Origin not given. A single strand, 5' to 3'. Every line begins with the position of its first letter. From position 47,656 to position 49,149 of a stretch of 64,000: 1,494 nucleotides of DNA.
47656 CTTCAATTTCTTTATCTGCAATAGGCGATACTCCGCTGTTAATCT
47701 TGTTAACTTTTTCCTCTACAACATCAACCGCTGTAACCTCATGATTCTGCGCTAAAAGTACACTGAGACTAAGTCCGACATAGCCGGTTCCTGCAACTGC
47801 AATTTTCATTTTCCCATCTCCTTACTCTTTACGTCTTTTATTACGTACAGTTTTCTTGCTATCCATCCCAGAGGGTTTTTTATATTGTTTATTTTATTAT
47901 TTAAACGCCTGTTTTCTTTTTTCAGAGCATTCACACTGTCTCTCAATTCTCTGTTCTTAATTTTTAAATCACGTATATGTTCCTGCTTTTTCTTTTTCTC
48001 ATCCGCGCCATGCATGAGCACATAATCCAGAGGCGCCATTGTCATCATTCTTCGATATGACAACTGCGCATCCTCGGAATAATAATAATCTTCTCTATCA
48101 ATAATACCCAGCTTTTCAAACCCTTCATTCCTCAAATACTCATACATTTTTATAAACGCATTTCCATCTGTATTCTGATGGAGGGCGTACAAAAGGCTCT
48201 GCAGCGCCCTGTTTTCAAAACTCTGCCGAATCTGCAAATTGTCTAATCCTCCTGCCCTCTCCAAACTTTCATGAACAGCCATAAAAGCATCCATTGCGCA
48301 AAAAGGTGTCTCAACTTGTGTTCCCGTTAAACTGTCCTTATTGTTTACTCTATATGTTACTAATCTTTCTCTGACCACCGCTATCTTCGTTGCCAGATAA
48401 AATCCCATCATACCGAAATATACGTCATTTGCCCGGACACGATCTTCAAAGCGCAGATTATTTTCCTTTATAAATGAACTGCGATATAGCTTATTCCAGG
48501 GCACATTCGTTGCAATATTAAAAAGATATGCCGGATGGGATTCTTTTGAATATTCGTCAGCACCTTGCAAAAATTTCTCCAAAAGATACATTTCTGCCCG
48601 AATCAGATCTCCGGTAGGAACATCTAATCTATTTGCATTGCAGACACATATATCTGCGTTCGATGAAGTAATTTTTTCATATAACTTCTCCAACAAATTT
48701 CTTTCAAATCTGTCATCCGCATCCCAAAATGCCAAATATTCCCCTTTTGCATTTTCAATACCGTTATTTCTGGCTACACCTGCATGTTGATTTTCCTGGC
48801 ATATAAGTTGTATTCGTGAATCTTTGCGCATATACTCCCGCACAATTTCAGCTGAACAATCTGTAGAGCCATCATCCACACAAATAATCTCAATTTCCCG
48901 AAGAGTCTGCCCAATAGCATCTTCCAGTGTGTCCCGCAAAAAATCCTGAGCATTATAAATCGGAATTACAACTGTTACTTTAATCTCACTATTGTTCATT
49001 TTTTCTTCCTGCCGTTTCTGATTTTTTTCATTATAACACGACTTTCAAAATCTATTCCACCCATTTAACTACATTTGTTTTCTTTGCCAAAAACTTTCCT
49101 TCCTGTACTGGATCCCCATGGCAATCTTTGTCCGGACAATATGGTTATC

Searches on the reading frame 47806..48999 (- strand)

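Call 82: search_protein_families(library=pfam, proteins=[window:47806-48999:-], max_evalue=0.00001)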
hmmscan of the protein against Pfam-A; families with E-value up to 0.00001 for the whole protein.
window:47806-48999:- (397 aa): 3 families
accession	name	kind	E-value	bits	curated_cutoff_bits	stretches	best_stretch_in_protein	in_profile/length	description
PF00535.33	Glycos_transf_2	-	2.6e-35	122.3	23.3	1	9-178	1-165/168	Glycosyl transferase family 2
PF10111.15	Glyco_tranf_2_2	-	3.6e-11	43.5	27.3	1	9-114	1-110/276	Glycosyltransferase like family 2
PF13641.12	Glyco_tranf_2_3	-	7.7e-06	26.5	27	0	8-107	3-108/230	Glycosyltransferase like family 2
